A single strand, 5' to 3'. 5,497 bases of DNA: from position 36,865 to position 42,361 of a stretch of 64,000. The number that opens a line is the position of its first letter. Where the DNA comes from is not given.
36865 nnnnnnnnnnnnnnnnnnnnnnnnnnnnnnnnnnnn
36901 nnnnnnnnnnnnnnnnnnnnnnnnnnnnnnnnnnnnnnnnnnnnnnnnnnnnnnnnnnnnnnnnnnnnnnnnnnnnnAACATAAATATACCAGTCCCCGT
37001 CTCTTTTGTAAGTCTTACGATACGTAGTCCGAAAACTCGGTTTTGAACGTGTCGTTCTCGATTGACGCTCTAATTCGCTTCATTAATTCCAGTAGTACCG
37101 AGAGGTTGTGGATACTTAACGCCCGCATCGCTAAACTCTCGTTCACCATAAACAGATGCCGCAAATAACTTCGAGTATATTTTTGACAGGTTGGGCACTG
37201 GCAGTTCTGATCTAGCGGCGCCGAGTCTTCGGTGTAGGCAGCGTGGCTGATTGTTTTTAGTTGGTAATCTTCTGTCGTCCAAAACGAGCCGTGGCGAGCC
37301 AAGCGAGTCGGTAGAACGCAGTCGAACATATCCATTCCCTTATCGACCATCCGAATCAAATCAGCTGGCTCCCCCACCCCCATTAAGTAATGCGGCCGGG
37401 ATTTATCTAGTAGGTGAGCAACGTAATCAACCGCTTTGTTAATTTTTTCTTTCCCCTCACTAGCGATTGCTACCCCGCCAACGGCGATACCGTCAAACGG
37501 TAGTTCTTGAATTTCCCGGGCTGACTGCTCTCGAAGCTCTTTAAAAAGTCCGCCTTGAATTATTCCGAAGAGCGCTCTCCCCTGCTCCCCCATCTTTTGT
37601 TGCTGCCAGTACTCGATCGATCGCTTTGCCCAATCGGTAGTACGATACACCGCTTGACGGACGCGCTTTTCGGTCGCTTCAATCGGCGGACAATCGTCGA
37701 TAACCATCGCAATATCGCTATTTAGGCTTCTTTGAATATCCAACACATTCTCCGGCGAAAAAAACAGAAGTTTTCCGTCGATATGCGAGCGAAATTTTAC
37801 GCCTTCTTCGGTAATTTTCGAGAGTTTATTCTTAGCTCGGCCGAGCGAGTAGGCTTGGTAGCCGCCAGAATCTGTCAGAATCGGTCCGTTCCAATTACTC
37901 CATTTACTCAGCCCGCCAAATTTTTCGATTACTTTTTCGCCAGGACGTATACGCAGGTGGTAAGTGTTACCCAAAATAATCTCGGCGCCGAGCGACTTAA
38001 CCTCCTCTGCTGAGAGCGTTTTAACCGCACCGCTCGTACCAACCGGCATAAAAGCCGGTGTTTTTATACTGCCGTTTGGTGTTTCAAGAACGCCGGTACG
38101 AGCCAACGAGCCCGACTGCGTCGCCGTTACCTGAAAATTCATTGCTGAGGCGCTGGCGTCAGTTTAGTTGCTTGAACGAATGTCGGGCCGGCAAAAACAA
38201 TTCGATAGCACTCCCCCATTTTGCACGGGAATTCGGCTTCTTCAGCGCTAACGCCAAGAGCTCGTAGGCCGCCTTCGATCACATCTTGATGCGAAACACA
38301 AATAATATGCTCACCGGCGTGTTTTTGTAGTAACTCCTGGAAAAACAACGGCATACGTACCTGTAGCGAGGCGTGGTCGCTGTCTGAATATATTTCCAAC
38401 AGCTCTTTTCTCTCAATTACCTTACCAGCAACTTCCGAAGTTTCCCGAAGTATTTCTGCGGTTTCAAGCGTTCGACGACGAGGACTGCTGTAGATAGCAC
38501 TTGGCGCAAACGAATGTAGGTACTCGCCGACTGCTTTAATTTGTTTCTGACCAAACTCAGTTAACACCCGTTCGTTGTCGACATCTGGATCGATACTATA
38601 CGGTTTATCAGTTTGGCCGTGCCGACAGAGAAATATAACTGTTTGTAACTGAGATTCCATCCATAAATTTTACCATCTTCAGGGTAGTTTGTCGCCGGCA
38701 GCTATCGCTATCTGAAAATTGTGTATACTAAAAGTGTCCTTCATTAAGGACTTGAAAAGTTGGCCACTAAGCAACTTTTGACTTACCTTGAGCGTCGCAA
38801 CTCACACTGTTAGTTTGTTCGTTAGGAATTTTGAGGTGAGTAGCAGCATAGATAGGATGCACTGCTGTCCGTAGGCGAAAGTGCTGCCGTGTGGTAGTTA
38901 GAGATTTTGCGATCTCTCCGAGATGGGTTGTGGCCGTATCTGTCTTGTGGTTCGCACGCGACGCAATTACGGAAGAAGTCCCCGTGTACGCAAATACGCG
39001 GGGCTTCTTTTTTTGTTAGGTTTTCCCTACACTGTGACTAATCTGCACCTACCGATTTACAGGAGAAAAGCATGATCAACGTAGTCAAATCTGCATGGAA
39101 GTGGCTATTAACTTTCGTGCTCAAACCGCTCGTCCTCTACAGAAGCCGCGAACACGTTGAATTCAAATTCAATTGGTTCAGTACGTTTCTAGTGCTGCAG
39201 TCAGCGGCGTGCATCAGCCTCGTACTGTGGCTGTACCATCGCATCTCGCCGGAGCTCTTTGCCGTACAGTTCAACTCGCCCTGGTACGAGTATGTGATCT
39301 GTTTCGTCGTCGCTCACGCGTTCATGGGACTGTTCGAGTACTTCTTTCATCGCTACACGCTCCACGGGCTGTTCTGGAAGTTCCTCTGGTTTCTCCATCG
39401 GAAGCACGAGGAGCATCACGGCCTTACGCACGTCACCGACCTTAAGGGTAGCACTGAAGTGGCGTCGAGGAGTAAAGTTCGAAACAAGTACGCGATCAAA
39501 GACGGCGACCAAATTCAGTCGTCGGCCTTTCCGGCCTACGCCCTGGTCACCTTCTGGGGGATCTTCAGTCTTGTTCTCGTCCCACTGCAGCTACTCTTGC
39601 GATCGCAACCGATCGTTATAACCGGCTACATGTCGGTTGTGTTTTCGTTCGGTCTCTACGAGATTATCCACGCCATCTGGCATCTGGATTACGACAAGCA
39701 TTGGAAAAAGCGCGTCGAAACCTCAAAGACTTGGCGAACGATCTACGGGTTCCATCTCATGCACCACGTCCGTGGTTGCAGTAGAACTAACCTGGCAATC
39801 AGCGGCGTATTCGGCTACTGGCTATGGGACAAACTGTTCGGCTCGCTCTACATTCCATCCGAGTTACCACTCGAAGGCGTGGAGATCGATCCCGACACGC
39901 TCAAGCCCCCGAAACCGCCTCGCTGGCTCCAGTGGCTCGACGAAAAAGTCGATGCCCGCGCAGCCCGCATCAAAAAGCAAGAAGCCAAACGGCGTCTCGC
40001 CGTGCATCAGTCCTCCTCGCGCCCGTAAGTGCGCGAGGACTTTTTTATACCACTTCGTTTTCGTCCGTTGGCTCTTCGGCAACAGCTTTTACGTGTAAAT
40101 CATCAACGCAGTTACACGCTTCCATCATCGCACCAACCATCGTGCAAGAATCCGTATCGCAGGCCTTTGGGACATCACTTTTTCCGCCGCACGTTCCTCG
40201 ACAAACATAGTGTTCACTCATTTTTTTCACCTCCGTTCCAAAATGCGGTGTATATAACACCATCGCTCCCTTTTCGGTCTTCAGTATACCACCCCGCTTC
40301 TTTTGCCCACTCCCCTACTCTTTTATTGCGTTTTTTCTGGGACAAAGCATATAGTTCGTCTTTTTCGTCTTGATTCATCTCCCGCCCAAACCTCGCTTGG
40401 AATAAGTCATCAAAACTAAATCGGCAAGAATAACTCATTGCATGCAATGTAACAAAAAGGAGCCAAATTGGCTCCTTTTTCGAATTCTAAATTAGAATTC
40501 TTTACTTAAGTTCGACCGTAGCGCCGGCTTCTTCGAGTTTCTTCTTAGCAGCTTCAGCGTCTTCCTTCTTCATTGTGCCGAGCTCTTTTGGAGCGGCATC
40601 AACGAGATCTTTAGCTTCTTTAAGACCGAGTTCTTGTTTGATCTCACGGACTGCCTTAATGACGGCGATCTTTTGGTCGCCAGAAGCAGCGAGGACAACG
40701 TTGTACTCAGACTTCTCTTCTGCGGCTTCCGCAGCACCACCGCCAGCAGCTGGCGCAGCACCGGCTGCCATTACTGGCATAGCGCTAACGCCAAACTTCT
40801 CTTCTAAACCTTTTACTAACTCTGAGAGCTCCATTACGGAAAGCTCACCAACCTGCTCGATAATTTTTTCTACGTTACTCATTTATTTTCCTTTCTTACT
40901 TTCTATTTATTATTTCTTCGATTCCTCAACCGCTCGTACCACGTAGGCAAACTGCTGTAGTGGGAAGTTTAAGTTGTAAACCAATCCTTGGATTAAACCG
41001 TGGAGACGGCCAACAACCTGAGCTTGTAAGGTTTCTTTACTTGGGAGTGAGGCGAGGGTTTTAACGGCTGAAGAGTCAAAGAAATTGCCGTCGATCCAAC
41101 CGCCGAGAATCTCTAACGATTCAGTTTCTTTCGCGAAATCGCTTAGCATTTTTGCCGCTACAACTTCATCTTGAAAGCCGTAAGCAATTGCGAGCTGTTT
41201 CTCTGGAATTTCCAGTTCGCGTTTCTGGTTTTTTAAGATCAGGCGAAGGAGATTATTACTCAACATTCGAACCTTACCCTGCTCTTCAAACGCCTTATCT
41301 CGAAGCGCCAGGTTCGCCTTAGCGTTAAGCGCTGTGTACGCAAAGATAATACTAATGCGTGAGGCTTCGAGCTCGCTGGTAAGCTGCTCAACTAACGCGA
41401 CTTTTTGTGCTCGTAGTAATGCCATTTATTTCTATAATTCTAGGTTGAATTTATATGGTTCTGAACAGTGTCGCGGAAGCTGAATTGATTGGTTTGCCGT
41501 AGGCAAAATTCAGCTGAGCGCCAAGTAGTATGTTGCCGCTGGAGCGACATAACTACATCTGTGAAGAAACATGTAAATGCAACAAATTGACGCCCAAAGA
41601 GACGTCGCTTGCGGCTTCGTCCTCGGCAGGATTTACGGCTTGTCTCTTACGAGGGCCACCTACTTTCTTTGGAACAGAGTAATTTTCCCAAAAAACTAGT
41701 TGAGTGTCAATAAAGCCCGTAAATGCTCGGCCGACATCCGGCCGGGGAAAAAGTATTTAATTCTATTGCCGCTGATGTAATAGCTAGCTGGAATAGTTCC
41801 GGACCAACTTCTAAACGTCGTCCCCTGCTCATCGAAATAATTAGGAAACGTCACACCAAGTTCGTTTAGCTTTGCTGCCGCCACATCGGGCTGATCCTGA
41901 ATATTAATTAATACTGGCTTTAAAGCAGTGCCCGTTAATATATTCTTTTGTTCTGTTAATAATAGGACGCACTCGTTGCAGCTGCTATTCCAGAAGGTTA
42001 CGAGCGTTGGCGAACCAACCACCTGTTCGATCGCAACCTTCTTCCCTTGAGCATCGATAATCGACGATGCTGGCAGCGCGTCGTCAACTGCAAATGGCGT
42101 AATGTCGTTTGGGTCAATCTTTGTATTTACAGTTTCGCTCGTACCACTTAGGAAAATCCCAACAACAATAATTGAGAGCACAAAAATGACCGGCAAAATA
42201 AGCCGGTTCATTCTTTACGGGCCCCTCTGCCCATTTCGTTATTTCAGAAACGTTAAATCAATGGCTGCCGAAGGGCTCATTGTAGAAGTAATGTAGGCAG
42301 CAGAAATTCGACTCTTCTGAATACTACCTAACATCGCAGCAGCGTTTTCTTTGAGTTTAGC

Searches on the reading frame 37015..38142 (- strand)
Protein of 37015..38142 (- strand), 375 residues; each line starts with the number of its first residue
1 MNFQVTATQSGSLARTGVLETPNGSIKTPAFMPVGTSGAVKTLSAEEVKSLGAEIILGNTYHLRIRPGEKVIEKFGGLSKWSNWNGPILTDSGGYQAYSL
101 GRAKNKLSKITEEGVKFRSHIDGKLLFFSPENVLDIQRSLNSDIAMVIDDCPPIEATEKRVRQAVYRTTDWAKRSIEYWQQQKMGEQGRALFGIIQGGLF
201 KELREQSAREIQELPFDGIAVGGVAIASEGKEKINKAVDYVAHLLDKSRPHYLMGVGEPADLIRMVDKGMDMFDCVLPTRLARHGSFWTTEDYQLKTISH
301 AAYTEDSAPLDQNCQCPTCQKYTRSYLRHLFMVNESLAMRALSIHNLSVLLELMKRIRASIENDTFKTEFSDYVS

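Call 40: search_protein_families(library=pfam, proteins=[window:37015-38142:-], max_evalue=0.0001)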
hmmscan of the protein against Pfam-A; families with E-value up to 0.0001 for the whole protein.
window:37015-38142:- (375 aa): 1 family
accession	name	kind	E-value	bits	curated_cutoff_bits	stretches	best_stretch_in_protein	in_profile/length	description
PF01702.25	TGT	-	8.1e-140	466.4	26.3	1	14-368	3-346/357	Queuine tRNA-ribosyltransferase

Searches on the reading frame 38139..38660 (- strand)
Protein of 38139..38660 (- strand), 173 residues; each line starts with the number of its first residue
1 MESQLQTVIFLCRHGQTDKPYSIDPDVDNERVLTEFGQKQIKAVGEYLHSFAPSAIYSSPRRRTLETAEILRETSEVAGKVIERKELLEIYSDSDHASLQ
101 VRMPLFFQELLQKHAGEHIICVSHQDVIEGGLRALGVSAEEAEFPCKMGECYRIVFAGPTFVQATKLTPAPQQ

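Call 40: search_protein_families(library=pfam, proteins=[window:38139-38660:-], max_evalue=0.0001)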
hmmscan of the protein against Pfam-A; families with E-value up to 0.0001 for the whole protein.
window:38139-38660:- (173 aa): 1 family
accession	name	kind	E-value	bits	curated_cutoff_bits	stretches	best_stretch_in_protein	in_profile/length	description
PF00300.27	His_Phos_1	-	3e-21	76.4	21.7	1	9-90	1-80/194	Histidine phosphatase superfamily (branch 1)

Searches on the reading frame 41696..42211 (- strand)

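Call 41: search_protein_families(library=pfam, proteins=[window:41696-42211:-], max_evalue=0.0001)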
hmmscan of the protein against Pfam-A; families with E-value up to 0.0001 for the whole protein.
window:41696-42211:- (171 aa): 1 family
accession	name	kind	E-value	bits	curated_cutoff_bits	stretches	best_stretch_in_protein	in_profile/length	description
PF00578.27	AhpC-TSA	-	9.8e-06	26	26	1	43-138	2-100/124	AhpC/TSA family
